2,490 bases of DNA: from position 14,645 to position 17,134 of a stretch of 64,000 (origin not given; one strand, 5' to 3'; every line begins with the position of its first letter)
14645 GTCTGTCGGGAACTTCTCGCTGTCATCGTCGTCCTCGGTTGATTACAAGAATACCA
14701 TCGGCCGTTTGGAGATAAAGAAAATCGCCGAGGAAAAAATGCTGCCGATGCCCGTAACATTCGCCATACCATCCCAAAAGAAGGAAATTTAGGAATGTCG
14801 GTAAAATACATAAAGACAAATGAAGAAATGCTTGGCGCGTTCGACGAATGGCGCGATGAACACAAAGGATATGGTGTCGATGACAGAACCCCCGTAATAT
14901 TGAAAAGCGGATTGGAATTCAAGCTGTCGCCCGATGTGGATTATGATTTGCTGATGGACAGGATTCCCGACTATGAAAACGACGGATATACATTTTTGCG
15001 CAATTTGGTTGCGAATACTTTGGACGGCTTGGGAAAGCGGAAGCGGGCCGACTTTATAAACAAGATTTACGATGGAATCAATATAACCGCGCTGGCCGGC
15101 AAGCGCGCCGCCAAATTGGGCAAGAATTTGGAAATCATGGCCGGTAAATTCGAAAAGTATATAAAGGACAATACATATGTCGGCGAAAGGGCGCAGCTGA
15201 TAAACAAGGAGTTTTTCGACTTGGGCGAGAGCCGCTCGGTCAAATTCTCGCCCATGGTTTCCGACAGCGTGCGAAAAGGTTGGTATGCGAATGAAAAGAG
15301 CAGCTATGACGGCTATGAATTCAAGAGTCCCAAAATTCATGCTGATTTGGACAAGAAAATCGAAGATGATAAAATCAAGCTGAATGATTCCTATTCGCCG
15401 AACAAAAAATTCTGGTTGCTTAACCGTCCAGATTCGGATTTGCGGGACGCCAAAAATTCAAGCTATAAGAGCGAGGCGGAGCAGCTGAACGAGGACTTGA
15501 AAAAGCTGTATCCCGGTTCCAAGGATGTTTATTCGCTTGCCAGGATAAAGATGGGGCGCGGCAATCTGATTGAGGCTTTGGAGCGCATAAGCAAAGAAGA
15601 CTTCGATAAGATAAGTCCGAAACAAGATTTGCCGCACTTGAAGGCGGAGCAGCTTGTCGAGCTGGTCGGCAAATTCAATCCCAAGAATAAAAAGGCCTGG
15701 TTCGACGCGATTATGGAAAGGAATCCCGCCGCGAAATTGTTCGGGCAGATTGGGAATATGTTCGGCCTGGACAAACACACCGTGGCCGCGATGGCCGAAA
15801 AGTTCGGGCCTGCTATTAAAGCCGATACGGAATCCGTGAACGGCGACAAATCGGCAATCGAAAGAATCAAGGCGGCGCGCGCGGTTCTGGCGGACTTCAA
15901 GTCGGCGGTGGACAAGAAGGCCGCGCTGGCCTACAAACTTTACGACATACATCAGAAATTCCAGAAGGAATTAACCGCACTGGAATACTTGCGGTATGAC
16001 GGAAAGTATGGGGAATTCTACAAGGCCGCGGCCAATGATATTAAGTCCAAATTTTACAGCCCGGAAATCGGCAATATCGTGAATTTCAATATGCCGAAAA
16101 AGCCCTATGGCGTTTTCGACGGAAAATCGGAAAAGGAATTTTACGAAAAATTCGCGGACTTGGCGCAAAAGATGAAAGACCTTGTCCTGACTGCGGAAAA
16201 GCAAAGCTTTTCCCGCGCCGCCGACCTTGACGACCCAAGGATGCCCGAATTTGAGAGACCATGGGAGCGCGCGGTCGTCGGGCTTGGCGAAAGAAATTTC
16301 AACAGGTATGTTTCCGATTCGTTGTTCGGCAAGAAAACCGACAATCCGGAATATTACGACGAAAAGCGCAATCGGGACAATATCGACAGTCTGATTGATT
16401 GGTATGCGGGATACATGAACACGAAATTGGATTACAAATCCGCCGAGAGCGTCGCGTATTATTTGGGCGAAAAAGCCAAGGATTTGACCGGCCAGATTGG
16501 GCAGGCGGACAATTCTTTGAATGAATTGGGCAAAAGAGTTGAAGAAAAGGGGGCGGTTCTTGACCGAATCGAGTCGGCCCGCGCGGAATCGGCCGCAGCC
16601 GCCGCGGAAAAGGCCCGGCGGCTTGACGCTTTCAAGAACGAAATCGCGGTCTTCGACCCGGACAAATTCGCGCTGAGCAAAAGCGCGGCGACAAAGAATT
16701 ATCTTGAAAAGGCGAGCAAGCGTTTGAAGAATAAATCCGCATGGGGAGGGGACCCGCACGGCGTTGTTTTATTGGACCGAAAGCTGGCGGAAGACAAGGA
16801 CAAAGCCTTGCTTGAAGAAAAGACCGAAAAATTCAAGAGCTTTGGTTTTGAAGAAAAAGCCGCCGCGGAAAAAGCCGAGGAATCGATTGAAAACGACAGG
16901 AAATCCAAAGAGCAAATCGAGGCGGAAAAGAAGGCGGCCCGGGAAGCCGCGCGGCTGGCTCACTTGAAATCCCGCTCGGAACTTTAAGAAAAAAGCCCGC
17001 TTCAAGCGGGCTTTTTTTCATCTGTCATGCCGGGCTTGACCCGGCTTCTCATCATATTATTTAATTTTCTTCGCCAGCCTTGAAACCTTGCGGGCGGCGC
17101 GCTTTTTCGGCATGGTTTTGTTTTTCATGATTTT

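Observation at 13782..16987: Two adjacent paralogous K/E-rich hypothetical proteins (336 and 730 aa) with no recognisable domain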

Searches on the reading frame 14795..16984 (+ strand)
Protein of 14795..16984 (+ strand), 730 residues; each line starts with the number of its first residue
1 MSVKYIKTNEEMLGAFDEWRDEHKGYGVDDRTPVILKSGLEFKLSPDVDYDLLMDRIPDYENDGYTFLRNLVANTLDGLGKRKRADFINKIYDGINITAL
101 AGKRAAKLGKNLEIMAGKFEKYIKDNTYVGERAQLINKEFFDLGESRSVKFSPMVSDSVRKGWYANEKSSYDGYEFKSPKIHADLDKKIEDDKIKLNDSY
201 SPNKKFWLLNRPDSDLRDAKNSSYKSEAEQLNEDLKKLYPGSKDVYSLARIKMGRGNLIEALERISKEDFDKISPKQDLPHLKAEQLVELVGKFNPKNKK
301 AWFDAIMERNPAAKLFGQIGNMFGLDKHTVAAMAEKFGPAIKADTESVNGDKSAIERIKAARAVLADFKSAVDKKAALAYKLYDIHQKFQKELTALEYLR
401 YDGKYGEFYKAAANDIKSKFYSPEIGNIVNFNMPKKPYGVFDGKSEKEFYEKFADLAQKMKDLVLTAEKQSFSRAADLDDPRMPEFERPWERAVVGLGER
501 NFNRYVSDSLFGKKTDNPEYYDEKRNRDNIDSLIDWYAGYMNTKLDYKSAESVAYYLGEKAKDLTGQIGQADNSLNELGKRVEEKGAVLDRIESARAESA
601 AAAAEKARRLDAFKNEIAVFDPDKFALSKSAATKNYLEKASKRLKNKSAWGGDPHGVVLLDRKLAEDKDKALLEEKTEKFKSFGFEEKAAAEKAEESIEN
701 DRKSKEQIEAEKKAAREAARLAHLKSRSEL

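Call 4: search_protein_families(library=pfam, proteins=[window:14795-16984:+], max_evalue=1)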
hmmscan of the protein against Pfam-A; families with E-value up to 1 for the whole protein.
window:14795-16984:+ (730 aa): 2 families
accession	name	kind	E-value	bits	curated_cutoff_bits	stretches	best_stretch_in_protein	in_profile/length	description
PF17965.7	MucBP_2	-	0.031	15.2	23.4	0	519-558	6-42/74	Mucin binding domain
PF24423.1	OVT1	-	0.053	14.3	30.9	1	572-635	7-70/100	Major antigen, helical domain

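Call 5: search_protein_families(library=ncbifam, proteins=[window:14795-16984:+], max_evalue=1)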
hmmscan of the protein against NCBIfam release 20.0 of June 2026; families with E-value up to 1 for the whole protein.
window:14795-16984:+ (730 aa): 0 families

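Call 7: find_encoding_contigs(protein=window:14795-16984:+, flank=10000, max_places=6)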
Protein window:14795-16984:+ (730 aa): 1 contig read that carries it; 1 place shown.
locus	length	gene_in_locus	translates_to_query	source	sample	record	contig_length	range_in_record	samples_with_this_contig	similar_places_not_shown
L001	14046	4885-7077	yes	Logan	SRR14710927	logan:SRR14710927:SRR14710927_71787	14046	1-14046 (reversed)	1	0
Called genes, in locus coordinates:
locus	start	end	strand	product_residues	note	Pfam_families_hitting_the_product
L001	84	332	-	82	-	PF12441:CopG_antitoxin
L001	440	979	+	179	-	PF09917:DUF2147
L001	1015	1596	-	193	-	PF02245:Pur_DNA_glyco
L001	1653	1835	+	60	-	-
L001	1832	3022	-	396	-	-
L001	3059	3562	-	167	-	PF02870:Methyltransf_1N, PF01035:DNA_binding_1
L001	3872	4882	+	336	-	-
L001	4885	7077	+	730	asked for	-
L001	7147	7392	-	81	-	PF01649:Ribosomal_S20p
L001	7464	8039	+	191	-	PF02660:G3P_acyltransf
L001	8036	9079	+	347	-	PF21102:DprA_N (weak), PF02481:DNA_processg_A, PF17782:WHD_DprA (weak)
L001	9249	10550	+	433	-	PF11638:DnaA_N, PF00308:Bac_DnaA, PF13191:AAA_16 (faint), PF00004:AAA, PF08299:Bac_DnaA_C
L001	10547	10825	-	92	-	-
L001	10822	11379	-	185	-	PF01066:CDP-OH_P_transf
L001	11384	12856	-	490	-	PF01541:GIY-YIG, PF27096:UvrC_M, PF02151:UVR (weak), PF08459:UvrC_RNaseH_dom, PF12826:HHH_2 (weak), PF14520:HHH_5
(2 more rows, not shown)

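Call 8: find_homologous_proteins(query=window:14795-16984:+)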
Query window:14795-16984:+ (730 aa): 2 proteins with E <= 0.001 among 8000 candidates.
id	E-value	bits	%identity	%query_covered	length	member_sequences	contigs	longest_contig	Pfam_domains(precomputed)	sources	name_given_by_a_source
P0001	0.0e+0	1603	100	100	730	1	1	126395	-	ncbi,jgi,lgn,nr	ncbi:MAG: hypothetical protein LBH81_00405 [Rickettsiales bacterium]|jgi:hypothetical protein|nr:hyp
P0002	3.8e-123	431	52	44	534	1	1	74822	-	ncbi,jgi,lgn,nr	ncbi:MAG: hypothetical protein LBG89_01210 [Rickettsiales bacterium]|jgi:hypothetical protein|nr:hyp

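Call 10: find_encoding_contigs(protein=P0002, flank=10000, max_places=6)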
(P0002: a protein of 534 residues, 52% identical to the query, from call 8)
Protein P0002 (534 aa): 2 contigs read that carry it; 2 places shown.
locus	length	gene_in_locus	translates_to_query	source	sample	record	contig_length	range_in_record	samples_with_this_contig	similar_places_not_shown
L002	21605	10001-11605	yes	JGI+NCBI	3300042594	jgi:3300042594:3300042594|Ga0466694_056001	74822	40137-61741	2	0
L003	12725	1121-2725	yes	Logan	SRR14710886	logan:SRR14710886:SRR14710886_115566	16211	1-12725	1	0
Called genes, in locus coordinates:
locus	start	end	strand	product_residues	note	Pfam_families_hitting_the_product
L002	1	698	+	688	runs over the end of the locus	PF05170:AsmA (weak), PF13116:YhdP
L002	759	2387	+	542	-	-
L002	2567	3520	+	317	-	PF00698:Acyl_transf_1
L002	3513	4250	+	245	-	PF00106:adh_short, PF08659:KR, PF01370:Epimerase (faint), PF13561:adh_short_C2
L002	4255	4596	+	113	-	-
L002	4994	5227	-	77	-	PF12441:CopG_antitoxin (weak)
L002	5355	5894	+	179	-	PF09917:DUF2147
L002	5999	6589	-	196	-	PF02245:Pur_DNA_glyco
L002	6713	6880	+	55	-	-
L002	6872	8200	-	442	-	-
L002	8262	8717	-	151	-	PF02870:Methyltransf_1N, PF01035:DNA_binding_1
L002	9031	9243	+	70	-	-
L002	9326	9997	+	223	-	-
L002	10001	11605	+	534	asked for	-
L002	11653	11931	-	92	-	PF01649:Ribosomal_S20p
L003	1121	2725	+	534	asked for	-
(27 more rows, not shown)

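Call 27: search_protein_families(library=phrogs, proteins=[window:14795-16984:+, P0002], max_evalue=1)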
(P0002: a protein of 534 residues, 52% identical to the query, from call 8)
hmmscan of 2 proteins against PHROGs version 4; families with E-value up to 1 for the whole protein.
window:14795-16984:+ (730 aa): 2 families
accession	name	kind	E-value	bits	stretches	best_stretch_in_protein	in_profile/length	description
phrog_24907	-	unknown function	0.074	13.5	1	545-637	125-209/235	-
phrog_6631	-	unknown function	0.33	11.4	1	557-641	44-127/251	-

P0002 (534 aa): 2 families
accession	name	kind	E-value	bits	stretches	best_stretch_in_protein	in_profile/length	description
phrog_4854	-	unknown function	0.21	12.9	1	423-460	31-70/86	-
phrog_25947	-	other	0.46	11.9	0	405-450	2-45/79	hol-like chemotaxis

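Call 28: search_solved_structures(query=A1, max_evalue=1)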
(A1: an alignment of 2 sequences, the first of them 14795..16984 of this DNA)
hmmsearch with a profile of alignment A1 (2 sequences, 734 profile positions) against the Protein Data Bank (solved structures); distinct sequences matched with E-value up to 1: 0.

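Call 33: predict_structure(alignment_id=A1)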
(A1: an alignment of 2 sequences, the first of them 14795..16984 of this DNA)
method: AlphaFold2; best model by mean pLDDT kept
length: 730 residues; sequences in the alignment: 2
mean_pLDDT: 42.8   pTM: 0.23
mean pLDDT of the five models: 42.8, 42.1, 41.3, 40.8, 39.7
residues with pLDDT >= 90: 0; 70-90: 59; 50-70: 138; < 50: 533
segments of 3 or more residues with pLDDT < 50: 24-40, 47-64, 77-207, 212-216, 218-225, 312-320, 324-355, 360-576, 585-663, 725-730
pLDDT, mean of each block of 10 residues (from residue 1): 52 60 42 33 52 39 51 50 40 32 29 28 24 23 23 28 30 27 38 30 42 47 50 58 61 60 68 73 70 73 71 47 44 39 34 47 45 45 45 41 38 42 30 26 33 41 39 32 29 24 25 27 26 25 27 37 44 48 45 40 41 32 30 39 34 30 57 72 66 74 71 66 43
secondary structure, 60 per line:
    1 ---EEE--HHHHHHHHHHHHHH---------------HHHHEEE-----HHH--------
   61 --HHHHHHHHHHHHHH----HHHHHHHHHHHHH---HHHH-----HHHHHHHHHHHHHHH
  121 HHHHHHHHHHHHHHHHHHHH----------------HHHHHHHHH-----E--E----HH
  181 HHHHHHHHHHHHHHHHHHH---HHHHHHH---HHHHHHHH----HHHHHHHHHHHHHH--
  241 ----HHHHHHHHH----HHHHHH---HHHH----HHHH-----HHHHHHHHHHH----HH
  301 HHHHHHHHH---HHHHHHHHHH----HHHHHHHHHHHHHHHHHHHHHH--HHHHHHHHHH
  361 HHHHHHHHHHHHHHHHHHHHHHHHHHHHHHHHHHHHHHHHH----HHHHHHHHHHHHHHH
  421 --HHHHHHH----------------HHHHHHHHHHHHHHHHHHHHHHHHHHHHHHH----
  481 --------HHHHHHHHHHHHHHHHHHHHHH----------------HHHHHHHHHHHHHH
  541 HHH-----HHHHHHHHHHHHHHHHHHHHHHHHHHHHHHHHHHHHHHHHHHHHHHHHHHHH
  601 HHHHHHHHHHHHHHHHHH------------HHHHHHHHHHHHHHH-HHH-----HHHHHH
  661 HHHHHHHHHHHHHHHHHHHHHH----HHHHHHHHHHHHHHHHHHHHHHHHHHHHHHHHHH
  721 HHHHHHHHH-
elements in order (helices of 4 or more, strands of 3 or more residues): E4-6 H9-22 H38-41 E42-44 H63-76 H81-93 H97-100 H106-140 H157-165 H179-199 H203-209 H213-220 H225-238 H245-253 H258-263 H267-270 H275-278 H284-294 H299-309 H313-322 H327-348 H351-401 H406-420 H423-429 H446-476 H489-510 H527-543 H549-618 H631-645 H655-682 H687-729

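Call 36: search_protein_representatives(alignment_id=A1)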
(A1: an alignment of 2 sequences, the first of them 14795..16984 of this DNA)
Query: 2 sequences, 734 profile positions. Proteins with E-value up to 0.001 (for the whole library): 4; up to 1e-10: 2; up to 1e-30: 2. The best 4 are listed.
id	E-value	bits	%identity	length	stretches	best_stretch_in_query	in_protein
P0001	0.0e+00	1524.4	-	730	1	1-734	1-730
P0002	3.6e-289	977.9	-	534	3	332-679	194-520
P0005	3.9e-10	55.5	-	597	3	196-468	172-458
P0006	1.0e-05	40.8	-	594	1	25-468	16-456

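Call 38: list_cluster_members(proteins=[P0005, P0006])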
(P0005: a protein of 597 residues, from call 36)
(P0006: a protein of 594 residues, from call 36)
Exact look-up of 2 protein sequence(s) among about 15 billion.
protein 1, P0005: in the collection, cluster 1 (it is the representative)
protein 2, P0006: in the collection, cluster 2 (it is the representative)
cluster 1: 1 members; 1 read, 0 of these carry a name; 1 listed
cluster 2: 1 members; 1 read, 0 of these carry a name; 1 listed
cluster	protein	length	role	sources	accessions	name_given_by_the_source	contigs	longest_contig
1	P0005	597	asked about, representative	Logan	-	-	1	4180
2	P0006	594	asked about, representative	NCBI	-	-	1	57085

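Call 39: find_encoding_contigs(protein=P0006, flank=10000)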
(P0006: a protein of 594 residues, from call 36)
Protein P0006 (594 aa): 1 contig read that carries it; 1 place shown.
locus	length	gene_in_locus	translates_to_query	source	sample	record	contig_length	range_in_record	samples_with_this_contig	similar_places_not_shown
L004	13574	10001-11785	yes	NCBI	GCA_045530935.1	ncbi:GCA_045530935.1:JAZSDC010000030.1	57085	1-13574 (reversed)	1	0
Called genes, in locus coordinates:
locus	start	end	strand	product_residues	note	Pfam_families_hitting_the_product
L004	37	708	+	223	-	PF01458:SUFBD_core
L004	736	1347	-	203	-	-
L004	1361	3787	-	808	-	PF27097:VirB4_TrbE_N (faint), PF03135:CagE_TrbE_VirB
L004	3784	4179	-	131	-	PF05101:VirB3 (weak)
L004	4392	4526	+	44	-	PF00444:Ribosomal_L36 (weak)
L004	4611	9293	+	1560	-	PF01435:Peptidase_M48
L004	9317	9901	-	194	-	PF13505:OMP_b-brl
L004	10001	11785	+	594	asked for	-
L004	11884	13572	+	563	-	?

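Call 40: find_encoding_contigs(protein=P0005, flank=10000)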
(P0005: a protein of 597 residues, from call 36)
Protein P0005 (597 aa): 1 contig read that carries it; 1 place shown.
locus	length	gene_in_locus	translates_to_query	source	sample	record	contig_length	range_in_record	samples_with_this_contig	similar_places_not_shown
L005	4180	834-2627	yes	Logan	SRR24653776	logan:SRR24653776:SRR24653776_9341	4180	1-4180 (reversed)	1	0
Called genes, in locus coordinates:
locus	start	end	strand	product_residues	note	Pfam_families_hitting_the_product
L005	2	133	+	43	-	?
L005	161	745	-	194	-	PF13505:OMP_b-brl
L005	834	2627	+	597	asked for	-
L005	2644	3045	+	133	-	-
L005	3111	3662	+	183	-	PF00908:dTDP_sugar_isom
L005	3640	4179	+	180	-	?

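Call 45: find_homologous_proteins(query=A3, max_evalue=0.01)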
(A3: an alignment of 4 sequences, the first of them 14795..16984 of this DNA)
Query A3 (4 sequences) (730 aa, profile of the alignment): 2 proteins with E <= 0.01 among 8000 candidates.
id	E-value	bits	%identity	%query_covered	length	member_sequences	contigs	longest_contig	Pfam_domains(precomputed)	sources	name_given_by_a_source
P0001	3.7e-219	748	100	100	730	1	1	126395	-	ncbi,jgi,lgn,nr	ncbi:MAG: hypothetical protein LBH81_00405 [Rickettsiales bacterium]|jgi:hypothetical protein|nr:hyp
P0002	1.7e-137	478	52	44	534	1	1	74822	-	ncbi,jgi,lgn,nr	ncbi:MAG: hypothetical protein LBG89_01210 [Rickettsiales bacterium]|jgi:hypothetical protein|nr:hyp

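Call 46: find_related_loci(query=A3, collection=genome_contigs, flank=10000)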
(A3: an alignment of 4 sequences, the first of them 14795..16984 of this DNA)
Query A3 (730 aa) in genome_contigs; peptide patterns used: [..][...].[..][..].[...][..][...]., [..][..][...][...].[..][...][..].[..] (x = any residue, [..] = any of these).
71 stretches matched a pattern; 5 encode a relative of the query (tblastn E <= 1e-3); 5 distinct loci.
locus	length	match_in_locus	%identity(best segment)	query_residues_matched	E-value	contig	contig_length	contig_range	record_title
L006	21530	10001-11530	52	3-664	5e-82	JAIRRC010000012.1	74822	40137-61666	MAG: Rickettsiales bacterium isolate Coa324_bin6 k119_869555, whole genome shotgun sequence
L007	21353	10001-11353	24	6-467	4e-18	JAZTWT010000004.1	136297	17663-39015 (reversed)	MAG: Candidatus Enterousia sp. isolate T1900045332_YK20190021.MAGScoT_cleanbin_000044 SGB_6541_k141_693541, whole genome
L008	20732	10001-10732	27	234-464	1e-10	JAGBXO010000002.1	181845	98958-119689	MAG: Alphaproteobacteria bacterium isolate RGIG9538 Yak_Colon-2__c86983, whole genome shotgun sequence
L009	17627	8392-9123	27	234-464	4e-10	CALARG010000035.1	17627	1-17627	MAG TPA_asm: uncultured Alphaproteobacteria bacterium isolate SRR6425825_bin.15_CONCOCT_v1.1_MAG genome assembly, contig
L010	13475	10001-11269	21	41-464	3e-9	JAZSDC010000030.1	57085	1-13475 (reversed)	MAG: Candidatus Enterousia sp. isolate T1900044601_TS20190067.MAGScoT_cleanbin_000040 SGB_692_k141_324247, whole genome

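Call 54: find_related_loci(query=A4, collection=metagenome_contigs, flank=6000)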
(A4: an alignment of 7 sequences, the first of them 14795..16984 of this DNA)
Query A4 (730 aa) in metagenome_contigs; peptide patterns used: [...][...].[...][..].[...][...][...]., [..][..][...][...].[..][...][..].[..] (x = any residue, [..] = any of these).
167 stretches matched a pattern, but none encodes a relative of the query by tblastn (E <= 1e-3).

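Call 56: find_related_loci(query=A5, collection=metagenome_contigs, flank=6000)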
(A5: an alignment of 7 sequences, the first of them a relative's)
Query A5 (597 aa) in metagenome_contigs; peptide patterns used: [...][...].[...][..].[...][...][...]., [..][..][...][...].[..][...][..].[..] (x = any residue, [..] = any of these).
167 stretches matched a pattern, but none encodes a relative of the query by tblastn (E <= 1e-3).

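Call 60: search_protein_families(library=pfam, alignment_id=A5, max_evalue=1)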
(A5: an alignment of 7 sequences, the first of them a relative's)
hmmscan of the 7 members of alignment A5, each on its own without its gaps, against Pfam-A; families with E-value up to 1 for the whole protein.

A. member 1, P0005 (597 aa): 3 families
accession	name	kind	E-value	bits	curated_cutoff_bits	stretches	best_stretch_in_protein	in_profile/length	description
PF00617.24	RasGEF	-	0.024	15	23.1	1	54-91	45-82/181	RasGEF domain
PF20669.3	Exo70_N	-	0.069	13.8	23.9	1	355-411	13-67/83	Exocyst complex component Exo70 N-terminal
PF20194.3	DUF6557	-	0.59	11.1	27.8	1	326-382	10-69/144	Family of unknown function (DUF6557)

B. families by the number of members that match (of 7 scanned): 15 families
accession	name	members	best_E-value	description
PF16566.10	CREPT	2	0.00091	Cell-cycle alteration and expression-elevated protein in tumour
PF00617.24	RasGEF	2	0.0068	RasGEF domain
PF18052.6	Rx_N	2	0.018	Rx N-terminal domain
PF12285.13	Astrovir_pp_1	1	0.016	Astroviridae polyprotein 1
PF17965.7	MucBP_2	1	0.031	Mucin binding domain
PF24423.1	OVT1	1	0.053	Major antigen, helical domain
PF20669.3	Exo70_N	1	0.069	Exocyst complex component Exo70 N-terminal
PF12138.14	Spherulin4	1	0.089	Spherulation-specific family 4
PF02885.22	Glycos_trans_3N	1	0.13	Glycosyl transferase family, helical bundle domain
PF06418.20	CTP_synth_N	1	0.18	CTP synthase N-terminus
PF22441.2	CLIC-like_N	1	0.19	CLIC-like N-terminal domain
PF12258.13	Microcephalin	1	0.3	Microcephalin protein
PF08028.16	Acyl-CoA_dh_2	1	0.31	Acyl-CoA dehydrogenase, C-terminal domain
PF05383.23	La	1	0.34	La domain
PF20194.3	DUF6557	1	0.59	Family of unknown function (DUF6557)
